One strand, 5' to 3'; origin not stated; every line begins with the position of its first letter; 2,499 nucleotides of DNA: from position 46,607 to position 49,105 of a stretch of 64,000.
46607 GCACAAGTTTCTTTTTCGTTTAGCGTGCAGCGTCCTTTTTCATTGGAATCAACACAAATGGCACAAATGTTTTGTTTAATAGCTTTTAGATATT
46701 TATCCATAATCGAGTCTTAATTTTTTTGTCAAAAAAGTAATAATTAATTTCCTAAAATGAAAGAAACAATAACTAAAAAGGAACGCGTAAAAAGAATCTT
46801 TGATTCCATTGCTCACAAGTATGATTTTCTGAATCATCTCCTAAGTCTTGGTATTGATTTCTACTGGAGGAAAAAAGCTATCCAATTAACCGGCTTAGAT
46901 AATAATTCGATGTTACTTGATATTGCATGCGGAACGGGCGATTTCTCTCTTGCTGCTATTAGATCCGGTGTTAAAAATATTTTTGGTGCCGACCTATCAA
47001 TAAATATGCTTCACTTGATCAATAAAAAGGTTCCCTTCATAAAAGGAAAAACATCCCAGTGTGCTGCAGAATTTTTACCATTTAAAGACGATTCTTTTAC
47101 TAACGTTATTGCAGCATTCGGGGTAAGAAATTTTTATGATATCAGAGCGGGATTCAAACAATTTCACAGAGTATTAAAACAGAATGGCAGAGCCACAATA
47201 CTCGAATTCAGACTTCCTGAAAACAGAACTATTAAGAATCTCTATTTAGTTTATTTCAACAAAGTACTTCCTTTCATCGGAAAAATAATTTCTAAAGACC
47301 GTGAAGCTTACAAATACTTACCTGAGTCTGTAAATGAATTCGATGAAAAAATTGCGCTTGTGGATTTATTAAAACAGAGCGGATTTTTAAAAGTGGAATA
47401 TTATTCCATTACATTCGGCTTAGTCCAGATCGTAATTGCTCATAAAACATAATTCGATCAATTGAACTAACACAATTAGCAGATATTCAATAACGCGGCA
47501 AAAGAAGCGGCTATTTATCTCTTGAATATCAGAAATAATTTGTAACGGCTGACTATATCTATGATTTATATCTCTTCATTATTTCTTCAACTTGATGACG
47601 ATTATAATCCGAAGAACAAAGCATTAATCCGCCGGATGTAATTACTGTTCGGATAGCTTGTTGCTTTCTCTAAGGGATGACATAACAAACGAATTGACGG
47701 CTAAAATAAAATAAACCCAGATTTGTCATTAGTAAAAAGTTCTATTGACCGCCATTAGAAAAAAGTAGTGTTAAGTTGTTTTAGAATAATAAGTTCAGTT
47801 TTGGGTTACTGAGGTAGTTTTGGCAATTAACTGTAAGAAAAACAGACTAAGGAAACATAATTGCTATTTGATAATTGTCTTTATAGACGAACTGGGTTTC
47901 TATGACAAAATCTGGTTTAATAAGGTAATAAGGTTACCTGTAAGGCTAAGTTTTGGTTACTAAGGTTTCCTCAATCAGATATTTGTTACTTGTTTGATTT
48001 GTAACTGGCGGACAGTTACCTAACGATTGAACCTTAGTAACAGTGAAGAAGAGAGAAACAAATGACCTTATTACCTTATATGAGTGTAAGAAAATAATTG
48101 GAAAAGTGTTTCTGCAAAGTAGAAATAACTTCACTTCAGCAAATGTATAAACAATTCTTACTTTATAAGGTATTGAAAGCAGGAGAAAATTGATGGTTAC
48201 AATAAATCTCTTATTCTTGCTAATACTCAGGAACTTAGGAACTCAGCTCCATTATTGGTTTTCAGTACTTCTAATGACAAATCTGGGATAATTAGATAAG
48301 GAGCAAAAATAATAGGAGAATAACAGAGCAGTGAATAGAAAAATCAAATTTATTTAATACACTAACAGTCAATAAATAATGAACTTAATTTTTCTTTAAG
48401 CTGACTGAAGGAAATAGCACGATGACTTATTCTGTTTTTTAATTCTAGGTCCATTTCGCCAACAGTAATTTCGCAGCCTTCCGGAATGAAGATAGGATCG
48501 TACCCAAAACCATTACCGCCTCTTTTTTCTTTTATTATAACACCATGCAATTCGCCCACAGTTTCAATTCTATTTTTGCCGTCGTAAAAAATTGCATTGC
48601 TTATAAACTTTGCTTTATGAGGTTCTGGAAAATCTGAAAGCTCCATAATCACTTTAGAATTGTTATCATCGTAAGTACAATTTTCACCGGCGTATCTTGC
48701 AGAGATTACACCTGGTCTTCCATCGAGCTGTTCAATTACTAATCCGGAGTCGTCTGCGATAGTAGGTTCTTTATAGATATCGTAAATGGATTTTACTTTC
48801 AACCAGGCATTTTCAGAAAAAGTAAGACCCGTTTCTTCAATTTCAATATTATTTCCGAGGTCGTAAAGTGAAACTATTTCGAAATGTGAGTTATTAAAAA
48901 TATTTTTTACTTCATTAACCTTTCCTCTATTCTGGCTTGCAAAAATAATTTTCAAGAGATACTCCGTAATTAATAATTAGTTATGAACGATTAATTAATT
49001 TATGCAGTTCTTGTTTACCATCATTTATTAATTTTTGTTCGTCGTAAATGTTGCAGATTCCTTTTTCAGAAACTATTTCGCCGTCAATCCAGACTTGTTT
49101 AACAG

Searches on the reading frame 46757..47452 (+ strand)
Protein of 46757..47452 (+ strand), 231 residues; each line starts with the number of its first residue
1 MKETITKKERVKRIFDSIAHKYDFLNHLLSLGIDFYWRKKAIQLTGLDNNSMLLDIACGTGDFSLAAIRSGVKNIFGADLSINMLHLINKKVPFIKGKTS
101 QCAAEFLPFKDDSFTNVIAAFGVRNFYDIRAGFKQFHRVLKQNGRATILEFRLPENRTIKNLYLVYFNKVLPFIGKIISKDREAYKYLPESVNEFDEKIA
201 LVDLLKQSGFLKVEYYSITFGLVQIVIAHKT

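Call 81: find_encoding_contigs(protein=window:46757-47452:+, flank=3000, max_places=6)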
Protein window:46757-47452:+ (231 aa): 2 contigs read that carry it; 2 places shown.
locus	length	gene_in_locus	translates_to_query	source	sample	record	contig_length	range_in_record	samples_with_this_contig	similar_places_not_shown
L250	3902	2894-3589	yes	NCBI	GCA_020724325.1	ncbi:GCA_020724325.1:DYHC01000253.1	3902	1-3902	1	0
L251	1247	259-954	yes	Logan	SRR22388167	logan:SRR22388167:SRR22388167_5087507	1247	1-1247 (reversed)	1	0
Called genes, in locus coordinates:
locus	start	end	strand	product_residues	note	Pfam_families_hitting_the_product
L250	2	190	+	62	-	?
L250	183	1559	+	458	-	PF03448:MgtE_N, PF00571:CBS, PF01769:MgtE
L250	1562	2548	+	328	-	PF14378:PAP2_3, PF01569:PAP2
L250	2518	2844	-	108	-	-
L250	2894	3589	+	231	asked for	PF01209:Ubie_methyltran, PF13489:Methyltransf_23 (weak), PF13847:Methyltransf_31, PF08241:Methyltransf_11, PF08242:Methyltransf_12 (weak), PF13649:Methyltransf_25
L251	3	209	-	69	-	?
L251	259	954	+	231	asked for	PF01209:Ubie_methyltran, PF13489:Methyltransf_23 (weak), PF13847:Methyltransf_31, PF08241:Methyltransf_11, PF08242:Methyltransf_12 (weak), PF13649:Methyltransf_25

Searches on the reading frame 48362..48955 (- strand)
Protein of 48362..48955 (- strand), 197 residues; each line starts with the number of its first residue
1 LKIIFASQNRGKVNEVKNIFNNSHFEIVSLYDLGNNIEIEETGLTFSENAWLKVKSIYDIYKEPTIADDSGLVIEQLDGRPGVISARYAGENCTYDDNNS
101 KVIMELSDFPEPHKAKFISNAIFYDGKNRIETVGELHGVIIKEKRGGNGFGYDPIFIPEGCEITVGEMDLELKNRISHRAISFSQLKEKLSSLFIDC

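Call 82: find_encoding_contigs(protein=window:48362-48955:-, flank=3000, max_places=6)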
Protein window:48362-48955:- (197 aa): 2 contigs read that carry it; 2 places shown.
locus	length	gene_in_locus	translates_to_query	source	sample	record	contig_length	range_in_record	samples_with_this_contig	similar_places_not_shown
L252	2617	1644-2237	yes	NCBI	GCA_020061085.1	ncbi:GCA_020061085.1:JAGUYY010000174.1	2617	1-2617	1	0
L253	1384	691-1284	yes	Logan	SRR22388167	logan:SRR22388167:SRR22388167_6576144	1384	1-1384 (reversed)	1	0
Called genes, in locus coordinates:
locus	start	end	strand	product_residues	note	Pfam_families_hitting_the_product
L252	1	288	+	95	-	?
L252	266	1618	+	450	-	PF01979:Amidohydro_1, PF07969:Amidohydro_3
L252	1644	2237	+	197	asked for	PF01725:Ham1p_like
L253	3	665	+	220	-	?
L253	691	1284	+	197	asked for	PF01725:Ham1p_like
